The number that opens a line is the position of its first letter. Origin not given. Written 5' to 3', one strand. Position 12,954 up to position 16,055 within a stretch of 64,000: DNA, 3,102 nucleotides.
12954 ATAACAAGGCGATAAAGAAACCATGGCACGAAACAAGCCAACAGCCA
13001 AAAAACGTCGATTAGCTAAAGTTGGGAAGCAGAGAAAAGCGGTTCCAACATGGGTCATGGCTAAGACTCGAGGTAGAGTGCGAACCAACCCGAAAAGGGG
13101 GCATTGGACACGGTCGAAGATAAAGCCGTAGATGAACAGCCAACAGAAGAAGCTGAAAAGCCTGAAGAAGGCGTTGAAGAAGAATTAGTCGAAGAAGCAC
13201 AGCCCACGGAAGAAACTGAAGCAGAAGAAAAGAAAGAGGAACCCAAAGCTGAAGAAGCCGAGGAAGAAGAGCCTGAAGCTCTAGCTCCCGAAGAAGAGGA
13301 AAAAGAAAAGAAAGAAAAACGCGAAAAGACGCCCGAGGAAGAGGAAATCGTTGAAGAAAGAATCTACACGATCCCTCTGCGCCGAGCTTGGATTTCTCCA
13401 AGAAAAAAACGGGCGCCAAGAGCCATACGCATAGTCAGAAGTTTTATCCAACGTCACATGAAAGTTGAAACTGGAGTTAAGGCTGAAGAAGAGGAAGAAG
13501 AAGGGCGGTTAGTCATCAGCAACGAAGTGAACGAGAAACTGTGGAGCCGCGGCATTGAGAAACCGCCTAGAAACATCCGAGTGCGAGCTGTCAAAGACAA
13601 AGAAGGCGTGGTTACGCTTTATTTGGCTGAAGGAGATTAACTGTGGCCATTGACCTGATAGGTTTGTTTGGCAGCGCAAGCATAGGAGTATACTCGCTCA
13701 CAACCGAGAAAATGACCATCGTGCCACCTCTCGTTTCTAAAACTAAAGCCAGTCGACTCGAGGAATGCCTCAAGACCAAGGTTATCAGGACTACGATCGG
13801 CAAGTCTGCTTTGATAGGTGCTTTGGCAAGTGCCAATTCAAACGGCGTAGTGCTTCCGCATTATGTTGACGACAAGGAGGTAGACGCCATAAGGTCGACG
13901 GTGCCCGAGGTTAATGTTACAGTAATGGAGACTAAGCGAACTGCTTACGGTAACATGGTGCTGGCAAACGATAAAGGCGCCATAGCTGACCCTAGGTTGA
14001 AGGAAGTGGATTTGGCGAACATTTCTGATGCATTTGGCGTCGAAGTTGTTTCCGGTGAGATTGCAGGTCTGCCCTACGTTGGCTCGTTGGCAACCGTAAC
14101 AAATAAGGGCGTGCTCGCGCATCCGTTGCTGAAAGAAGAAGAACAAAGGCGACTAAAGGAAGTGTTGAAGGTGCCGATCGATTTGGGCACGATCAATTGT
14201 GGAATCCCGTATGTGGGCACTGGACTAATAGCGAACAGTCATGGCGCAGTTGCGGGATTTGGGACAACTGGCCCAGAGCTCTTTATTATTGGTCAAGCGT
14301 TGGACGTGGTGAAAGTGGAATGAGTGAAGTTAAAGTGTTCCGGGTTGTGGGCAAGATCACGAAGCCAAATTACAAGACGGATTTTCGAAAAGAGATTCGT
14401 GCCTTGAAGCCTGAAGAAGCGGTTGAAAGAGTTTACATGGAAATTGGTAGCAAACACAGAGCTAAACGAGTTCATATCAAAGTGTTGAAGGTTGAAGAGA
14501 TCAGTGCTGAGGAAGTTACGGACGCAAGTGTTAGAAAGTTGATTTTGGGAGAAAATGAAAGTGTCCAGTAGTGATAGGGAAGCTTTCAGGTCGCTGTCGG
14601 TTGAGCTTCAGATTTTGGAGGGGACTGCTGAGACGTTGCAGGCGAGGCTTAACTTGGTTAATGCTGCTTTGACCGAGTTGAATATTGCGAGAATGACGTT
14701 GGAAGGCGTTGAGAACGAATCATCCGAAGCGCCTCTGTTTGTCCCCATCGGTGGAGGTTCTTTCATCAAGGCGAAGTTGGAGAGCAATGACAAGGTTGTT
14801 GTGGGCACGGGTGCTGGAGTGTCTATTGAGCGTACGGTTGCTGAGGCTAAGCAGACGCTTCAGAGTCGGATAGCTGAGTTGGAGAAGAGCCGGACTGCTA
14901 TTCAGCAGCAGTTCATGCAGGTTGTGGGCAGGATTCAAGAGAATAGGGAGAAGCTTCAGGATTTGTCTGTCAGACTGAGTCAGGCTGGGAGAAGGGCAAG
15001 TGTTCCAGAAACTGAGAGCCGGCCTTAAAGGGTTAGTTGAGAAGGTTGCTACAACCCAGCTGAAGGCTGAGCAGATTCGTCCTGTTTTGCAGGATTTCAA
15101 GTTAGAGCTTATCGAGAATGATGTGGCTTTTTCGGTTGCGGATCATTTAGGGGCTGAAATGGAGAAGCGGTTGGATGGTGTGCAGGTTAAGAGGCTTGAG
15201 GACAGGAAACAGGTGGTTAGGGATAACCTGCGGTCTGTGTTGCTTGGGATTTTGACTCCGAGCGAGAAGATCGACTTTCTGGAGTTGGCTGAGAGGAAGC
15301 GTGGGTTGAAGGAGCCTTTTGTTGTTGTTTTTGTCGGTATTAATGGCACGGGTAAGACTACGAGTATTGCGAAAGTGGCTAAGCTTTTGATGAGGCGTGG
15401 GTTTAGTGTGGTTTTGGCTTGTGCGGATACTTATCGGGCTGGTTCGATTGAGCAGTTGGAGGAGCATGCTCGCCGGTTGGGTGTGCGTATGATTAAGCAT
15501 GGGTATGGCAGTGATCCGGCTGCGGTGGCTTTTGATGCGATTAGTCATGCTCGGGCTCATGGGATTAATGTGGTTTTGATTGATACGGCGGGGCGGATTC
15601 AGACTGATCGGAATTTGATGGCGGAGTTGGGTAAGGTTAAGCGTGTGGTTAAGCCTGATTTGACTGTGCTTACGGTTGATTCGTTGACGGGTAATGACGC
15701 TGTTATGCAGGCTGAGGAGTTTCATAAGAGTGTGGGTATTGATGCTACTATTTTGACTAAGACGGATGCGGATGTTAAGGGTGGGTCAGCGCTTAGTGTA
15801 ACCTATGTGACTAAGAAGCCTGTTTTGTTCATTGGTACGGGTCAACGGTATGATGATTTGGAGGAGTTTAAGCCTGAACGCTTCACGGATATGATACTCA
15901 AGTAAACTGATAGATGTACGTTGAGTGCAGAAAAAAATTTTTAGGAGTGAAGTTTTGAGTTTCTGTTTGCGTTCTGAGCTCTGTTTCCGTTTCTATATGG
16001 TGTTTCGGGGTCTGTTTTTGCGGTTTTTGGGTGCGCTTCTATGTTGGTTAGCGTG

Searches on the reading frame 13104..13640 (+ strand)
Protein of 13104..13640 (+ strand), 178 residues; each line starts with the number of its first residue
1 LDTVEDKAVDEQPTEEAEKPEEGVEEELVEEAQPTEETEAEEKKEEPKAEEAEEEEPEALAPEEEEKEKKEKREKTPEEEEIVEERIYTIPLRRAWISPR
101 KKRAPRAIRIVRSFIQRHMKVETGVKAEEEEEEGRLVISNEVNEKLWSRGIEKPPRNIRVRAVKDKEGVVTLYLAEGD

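Call 12: search_protein_families(library=pfam, proteins=[window:13104-13640:+], max_evalue=0.01)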
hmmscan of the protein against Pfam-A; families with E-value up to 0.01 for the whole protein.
window:13104-13640:+ (178 aa): 1 family
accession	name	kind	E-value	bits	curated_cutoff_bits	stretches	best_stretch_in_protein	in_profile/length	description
PF01198.24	Ribosomal_L31e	-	4.5e-11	43.2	25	1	86-162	5-70/82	Ribosomal protein L31e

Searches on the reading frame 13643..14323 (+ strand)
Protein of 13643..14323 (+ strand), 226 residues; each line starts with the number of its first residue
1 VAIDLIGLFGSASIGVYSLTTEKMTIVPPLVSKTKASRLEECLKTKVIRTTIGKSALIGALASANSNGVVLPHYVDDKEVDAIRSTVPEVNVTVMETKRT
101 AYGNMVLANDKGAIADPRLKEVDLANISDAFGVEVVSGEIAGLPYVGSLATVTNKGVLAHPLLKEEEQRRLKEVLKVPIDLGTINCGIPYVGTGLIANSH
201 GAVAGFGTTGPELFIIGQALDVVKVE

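Call 12: search_protein_families(library=pfam, proteins=[window:13643-14323:+], max_evalue=0.01)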
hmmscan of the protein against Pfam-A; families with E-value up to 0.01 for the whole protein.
window:13643-14323:+ (226 aa): 1 family
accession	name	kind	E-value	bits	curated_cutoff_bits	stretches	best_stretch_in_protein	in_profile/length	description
PF01912.23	eIF-6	-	2.2e-64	217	25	1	8-202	4-197/197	eIF-6 family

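Call 17: find_related_loci(query=window:13643-14323:+, collection=genome_contigs, flank=6000)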
Query window:13643-14323:+ (226 aa) in genome_contigs; peptide patterns used: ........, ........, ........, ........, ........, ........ (x = any residue, [..] = any of these).
271 stretches matched a pattern; 52 encode a relative of the query (tblastn E <= 1e-3); 52 distinct loci.
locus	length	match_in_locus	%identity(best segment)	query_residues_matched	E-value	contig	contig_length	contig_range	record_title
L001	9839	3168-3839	70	1-224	2e-103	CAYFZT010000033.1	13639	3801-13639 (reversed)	MAG TPA_asm: uncultured Candidatus Bathyarchaeia archaeon isolate ERP108616_co2_78 genome assembly, contig: NODE_7689_le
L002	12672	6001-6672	70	1-224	6e-103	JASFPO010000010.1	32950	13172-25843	MAG: Candidatus Bathyarchaeota archaeon isolate D0819M58metaG_Bin_753 D0819M58metaG_FD_scaffold_55_c1, whole genome shot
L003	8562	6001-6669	70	1-224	1e-102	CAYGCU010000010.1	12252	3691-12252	MAG TPA_asm: uncultured Candidatus Bathyarchaeia archaeon isolate ERP108616_co2_191 genome assembly, contig: NODE_9153_l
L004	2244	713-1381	69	1-224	6e-107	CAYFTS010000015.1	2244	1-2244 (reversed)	MAG TPA_asm: uncultured Candidatus Bathyarchaeia archaeon isolate ERP108616_co1_179 genome assembly, contig: k119_162422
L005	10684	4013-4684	71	1-224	4e-101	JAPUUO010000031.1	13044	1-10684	MAG: Candidatus Bathyarchaeota archaeon isolate 390cm_MaxBin_5k.016 NODE_4833_length_13044_cov_111.009547, whole genome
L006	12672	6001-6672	68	1-224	1e-100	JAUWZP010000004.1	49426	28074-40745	MAG: Candidatus Bathyarchaeota archaeon isolate CSMAG_2739 CSMAG_2739_k141_81898_length_49426_cov_12.0421, whole genome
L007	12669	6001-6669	68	1-224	1e-100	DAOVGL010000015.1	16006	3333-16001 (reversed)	MAG TPA_asm: Candidatus Bathyarchaeota archaeon isolate CSMAG_1134 CSMAG_1134_k141_6479027_length_16006_cov_12.4852, who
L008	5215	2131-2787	70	5-224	1e-98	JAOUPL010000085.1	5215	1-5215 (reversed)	MAG: Candidatus Bathyarchaeota archaeon isolate 8_1_Oct_SF_Bin52 8_1_Oct_SF_Bin52_scaffold_19207_c1, whole genome shotgu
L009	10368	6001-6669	69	1-224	2e-98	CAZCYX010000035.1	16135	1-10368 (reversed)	MAG TPA_asm: uncultured Candidatus Bathyarchaeia archaeon isolate binchicken_co187_15 genome assembly, contig: NODE_473_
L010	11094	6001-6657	70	5-224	3e-98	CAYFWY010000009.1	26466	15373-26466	MAG TPA_asm: uncultured Candidatus Bathyarchaeia archaeon isolate ERP108616_co2_35 genome assembly, contig: NODE_2420_le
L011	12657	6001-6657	71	5-224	1e-98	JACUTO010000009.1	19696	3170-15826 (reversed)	MAG: Candidatus Bathyarchaeota archaeon isolate Kmv02 NODE_1351_length_19696_cov_35.906166, whole genome shotgun sequenc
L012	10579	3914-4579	68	1-223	8e-98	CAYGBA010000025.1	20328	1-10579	MAG TPA_asm: uncultured Candidatus Bathyarchaeia archaeon isolate ERP108616_co2_86 genome assembly, contig: NODE_3903_le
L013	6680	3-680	66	1-224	6e-97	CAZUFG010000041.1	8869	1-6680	MAG TPA_asm: uncultured Candidatus Bathyarchaeia archaeon isolate binchicken_co10_144 genome assembly, contig: NODE_6638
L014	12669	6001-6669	68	1-224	2e-96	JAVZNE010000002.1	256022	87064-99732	MAG: Candidatus Bathyarchaeia archaeon isolate DRTY-6_201912_bins_43 DRTY-6_201912_bins_43_scaffold_2, whole genome shot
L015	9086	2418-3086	67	1-224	5e-96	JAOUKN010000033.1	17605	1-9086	MAG: Candidatus Bathyarchaeota archaeon isolate 8_1_Jan_SF_Bin48 8_1_Jan_SF_Bin48_scaffold_1377_c1, whole genome shotgun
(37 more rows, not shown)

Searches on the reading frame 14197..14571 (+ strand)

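Call 12: search_protein_families(library=pfam, proteins=[window:14197-14571:+], max_evalue=0.01)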
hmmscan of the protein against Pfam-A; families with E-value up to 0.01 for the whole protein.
window:14197-14571:+ (124 aa): 1 family
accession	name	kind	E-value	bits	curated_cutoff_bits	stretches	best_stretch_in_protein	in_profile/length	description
PF01775.22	Ribosomal_L18A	-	1.6e-17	63.9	22.9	1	45-100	1-59/59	Ribosomal proteins 50S-L18Ae/60S-L20/60S-L18A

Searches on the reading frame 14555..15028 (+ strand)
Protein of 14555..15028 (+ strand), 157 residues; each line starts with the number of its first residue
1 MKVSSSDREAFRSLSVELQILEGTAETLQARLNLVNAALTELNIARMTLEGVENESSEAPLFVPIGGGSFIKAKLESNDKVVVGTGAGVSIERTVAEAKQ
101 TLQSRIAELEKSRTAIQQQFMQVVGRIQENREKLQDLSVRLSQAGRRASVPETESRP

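Call 12: search_protein_families(library=pfam, proteins=[window:14555-15028:+], max_evalue=0.01)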
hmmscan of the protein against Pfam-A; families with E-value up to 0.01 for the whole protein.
window:14555-15028:+ (157 aa): 4 families
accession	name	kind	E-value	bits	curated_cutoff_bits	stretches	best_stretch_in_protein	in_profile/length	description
PF02996.22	Prefoldin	-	5.4e-23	81.7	23.2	1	23-137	3-117/120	Prefoldin subunit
PF01920.25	Prefoldin_2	-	0.00069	20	27.6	1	88-137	53-102/106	Prefoldin subunit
PF03148.19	Tektin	-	0.0008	18.7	34.3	0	97-143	244-290/383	Tektin family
PF16326.10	ABC_tran_CTD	-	0.0071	17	32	0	100-144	11-53/69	ABC transporter C-terminal domain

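Call 23: find_encoding_contigs(protein=window:14555-15028:+, flank=10000, max_places=10)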
Protein window:14555-15028:+ (157 aa): no gene with exactly this product is on record in the collection.

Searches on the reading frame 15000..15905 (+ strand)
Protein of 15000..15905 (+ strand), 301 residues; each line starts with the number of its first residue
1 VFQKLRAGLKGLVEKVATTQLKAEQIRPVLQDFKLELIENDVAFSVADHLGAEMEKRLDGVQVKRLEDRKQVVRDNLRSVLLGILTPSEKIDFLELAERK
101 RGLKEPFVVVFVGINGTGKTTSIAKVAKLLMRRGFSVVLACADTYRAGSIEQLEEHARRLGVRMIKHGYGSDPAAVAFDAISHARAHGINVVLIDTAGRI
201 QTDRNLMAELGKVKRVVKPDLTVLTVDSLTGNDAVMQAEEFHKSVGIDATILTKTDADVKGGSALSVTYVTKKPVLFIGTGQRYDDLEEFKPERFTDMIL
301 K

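Call 12: search_protein_families(library=pfam, proteins=[window:15000-15905:+], max_evalue=0.01)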
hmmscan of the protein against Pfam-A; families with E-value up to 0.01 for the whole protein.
window:15000-15905:+ (301 aa): 11 families
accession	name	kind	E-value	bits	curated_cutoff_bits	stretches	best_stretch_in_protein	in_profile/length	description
PF00448.28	SRP54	-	4.1e-75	252.2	22.7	1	106-300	1-195/196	SRP54-type protein, GTPase domain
PF13604.12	AAA_30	-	4.7e-06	26.9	27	1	107-203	19-103/191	AAA domain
PF02881.24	SRP54_N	-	2.5e-05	24.8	22.4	1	8-77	4-75/75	SRP54-type protein, helical bundle domain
PF00004.35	AAA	-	0.00016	22.6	21.2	1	109-296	1-124/131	ATPase family associated with various cellular activities (AAA)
PF13401.12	AAA_22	-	0.0002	22.1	27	1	108-210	7-104/130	AAA domain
PF13245.12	AAA_19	-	0.0014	19.2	25.1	1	108-201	13-103/134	AAA domain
PF06414.18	Zeta_toxin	-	0.0026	17.7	22.3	1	101-206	12-113/199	Zeta toxin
PF02702.23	KdpD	-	0.0031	17.4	26.1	1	110-225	7-120/210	Osmosensitive K+ channel His kinase sensor domain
PF03205.20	MobB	-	0.0039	17.5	26.6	0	108-138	1-31/133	Molybdopterin guanine dinucleotide synthesis protein B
PF20720.3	nSTAND3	-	0.004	17.3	27.2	0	101-140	12-51/155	Novel STAND NTPase 3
PF01656.29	CbiA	-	0.0077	16.6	25.4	0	116-145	9-38/125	CobQ/CobB/MinD/ParA nucleotide binding domain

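Call 26: find_homologous_proteins(query=window:15000-15905:+, max_evalue=1e-60)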
Query window:15000-15905:+ (301 aa): 7787 proteins with E <= 1e-60 among 8000 candidates; the best 120 are listed.
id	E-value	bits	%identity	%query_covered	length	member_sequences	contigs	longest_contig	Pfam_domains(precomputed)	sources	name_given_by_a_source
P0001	7.2e-177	604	92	100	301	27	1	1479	PF13604.13,PF00448.29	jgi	-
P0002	9.4e-177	604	92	100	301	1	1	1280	PF00448.29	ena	-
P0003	7.6e-176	601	92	100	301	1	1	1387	PF00448.29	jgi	-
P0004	8.0e-176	601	92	100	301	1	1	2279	PF00448.29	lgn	-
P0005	9.9e-176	601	91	100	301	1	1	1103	PF00448.29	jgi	jgi:fused signal recognition particle receptor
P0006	2.1e-175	600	91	100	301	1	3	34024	PF00448.29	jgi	-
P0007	2.2e-175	600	93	100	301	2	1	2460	PF02881.25,PF13604.13,PF00448.29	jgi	-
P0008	2.5e-175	599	91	100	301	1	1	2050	PF00448.29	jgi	-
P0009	2.9e-175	599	91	100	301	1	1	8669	PF00448.29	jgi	-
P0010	4.1e-175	599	92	100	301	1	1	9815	PF02881.25,PF13604.13,PF00448.29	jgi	jgi:fused signal recognition particle receptor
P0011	5.5e-175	598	91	100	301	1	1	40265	PF02881.25,PF13604.13,PF00448.29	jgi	jgi:fused signal recognition particle receptor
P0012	6.0e-175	598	92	100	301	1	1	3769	PF00448.29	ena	-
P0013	1.2e-174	597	91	100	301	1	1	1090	PF00448.29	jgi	-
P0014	1.4e-174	597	91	100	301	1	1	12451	PF00448.29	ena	-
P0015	4.5e-174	595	91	100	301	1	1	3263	PF00448.29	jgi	-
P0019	1.7e-173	593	91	100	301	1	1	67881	PF13604.13,PF00448.29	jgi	-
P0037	1.2e-167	574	88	100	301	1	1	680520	PF02881.25,PF13604.13,PF00448.29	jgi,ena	-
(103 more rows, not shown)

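Call 27: find_encoding_contigs(protein=P0011, flank=6000, max_places=3)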
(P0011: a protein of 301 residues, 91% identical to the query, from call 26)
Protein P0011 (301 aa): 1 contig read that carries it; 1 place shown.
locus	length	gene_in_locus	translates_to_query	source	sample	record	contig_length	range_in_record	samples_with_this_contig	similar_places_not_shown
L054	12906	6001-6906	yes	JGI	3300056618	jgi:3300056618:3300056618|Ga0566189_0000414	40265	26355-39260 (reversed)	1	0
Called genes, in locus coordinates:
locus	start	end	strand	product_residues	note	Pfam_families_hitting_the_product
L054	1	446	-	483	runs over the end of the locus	?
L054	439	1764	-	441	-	PF02608:Bmp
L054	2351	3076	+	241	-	-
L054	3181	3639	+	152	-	PF01090:Ribosomal_S19e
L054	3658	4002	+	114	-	PF01984:dsDNA_bind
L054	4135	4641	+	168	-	PF01198:Ribosomal_L31e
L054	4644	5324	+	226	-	-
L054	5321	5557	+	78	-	PF01775:Ribosomal_L18A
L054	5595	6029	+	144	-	PF02996:Prefoldin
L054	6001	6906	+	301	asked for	PF02881:SRP54_N (weak), PF13604:AAA_30 (weak), PF00448:SRP54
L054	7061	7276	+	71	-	-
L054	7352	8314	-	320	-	PF00056:Ldh_1_N, PF02866:Ldh_1_C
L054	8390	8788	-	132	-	PF07883:Cupin_2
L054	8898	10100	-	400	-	PF12679:ABC2_membrane_2, PF12698:ABC2_membrane_3, PF01061:ABC2_membrane, PF03379:CcmB (weak)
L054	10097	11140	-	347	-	PF00005:ABC_tran, PF13304:AAA_21, PF13732:DrrA1-3_C (weak)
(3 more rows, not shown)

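Call 28: find_encoding_contigs(protein=P0019, flank=6000, max_places=3)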
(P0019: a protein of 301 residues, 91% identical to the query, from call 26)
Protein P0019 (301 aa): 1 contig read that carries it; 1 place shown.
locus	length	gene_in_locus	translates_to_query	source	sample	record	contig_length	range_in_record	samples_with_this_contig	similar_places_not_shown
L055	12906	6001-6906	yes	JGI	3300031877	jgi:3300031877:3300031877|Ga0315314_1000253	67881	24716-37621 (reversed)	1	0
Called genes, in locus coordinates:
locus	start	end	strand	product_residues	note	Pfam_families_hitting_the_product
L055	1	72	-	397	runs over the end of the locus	PF02653:BPD_transp_2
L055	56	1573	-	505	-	PF00005:ABC_tran, PF13304:AAA_21 (faint), PF00005:ABC_tran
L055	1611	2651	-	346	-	PF02608:Bmp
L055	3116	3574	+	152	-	PF01090:Ribosomal_S19e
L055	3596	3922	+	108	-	PF01984:dsDNA_bind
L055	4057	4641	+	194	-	PF01198:Ribosomal_L31e (faint)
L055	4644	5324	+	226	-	PF01912:eIF-6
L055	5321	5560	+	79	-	PF01775:Ribosomal_L18A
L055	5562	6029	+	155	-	PF02996:Prefoldin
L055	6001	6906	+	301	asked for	PF13604:AAA_30 (weak), PF00448:SRP54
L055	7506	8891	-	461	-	PF14947:HTH_45 (faint), PF25213:HVO_A0261_N (weak), PF01022:HTH_5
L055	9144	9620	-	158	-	-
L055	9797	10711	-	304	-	PF02729:OTCace_N, PF00185:OTCace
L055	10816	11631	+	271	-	PF04414:tRNA_deacylase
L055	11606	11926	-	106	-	PF01985:CRS1_YhbY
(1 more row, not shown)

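Call 29: find_encoding_contigs(protein=P0006, flank=6000, max_places=3)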
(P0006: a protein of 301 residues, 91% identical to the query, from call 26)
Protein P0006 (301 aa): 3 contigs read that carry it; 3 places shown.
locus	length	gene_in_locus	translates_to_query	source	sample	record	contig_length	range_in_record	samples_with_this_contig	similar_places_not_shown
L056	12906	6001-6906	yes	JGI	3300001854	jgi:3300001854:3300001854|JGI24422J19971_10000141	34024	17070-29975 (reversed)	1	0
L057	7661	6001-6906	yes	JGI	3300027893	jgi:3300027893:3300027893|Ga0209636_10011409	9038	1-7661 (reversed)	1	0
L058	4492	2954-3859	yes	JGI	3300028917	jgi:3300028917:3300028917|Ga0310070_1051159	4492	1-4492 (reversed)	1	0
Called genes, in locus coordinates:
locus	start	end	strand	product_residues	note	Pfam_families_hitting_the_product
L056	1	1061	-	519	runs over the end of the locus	PF00005:ABC_tran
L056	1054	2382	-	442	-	PF02608:Bmp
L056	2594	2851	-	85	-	-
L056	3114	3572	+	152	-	PF01090:Ribosomal_S19e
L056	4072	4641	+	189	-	PF01198:Ribosomal_L31e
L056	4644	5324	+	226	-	PF01912:eIF-6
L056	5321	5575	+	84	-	PF01775:Ribosomal_L18A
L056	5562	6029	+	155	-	PF02996:Prefoldin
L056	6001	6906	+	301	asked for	PF00448:SRP54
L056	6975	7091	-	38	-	-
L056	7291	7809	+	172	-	PF00232:Glyco_hydro_1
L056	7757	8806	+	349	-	PF00232:Glyco_hydro_1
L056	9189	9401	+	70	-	-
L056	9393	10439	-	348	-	PF12675:DUF3795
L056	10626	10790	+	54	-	-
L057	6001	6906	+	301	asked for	PF00448:SRP54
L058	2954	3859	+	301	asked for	PF00448:SRP54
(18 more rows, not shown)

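Call 30: find_encoding_contigs(protein=P0037, flank=6000, max_places=3)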
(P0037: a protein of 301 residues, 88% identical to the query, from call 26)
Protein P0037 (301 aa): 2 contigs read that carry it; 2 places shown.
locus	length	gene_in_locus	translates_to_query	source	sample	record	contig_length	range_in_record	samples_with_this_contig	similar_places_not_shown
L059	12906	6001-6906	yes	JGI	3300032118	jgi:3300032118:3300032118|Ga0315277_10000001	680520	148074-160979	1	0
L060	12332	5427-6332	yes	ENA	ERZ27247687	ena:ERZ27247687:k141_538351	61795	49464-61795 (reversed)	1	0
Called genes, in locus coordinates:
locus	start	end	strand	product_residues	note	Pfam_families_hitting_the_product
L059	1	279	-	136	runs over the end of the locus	PF01638:HxlR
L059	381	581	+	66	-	-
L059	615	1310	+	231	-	PF13531:SBP_bac_11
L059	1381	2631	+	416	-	PF00324:AA_permease, PF13520:AA_permease_2, PF13906:AA_permease_C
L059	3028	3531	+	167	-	PF01090:Ribosomal_S19e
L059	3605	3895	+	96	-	PF01984:dsDNA_bind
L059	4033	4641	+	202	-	PF01198:Ribosomal_L31e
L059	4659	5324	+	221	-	-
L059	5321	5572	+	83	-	PF01775:Ribosomal_L18A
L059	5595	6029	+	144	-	PF02996:Prefoldin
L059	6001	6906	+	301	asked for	PF02881:SRP54_N (weak), PF13604:AAA_30 (weak), PF00448:SRP54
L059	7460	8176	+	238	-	PF01411:tRNA-synt_2c, PF07973:tRNA_SAD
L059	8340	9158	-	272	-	-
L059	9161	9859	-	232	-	PF09952:AbiEi_2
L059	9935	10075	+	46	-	PF07973:tRNA_SAD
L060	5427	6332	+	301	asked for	PF02881:SRP54_N (weak), PF13604:AAA_30 (weak), PF00448:SRP54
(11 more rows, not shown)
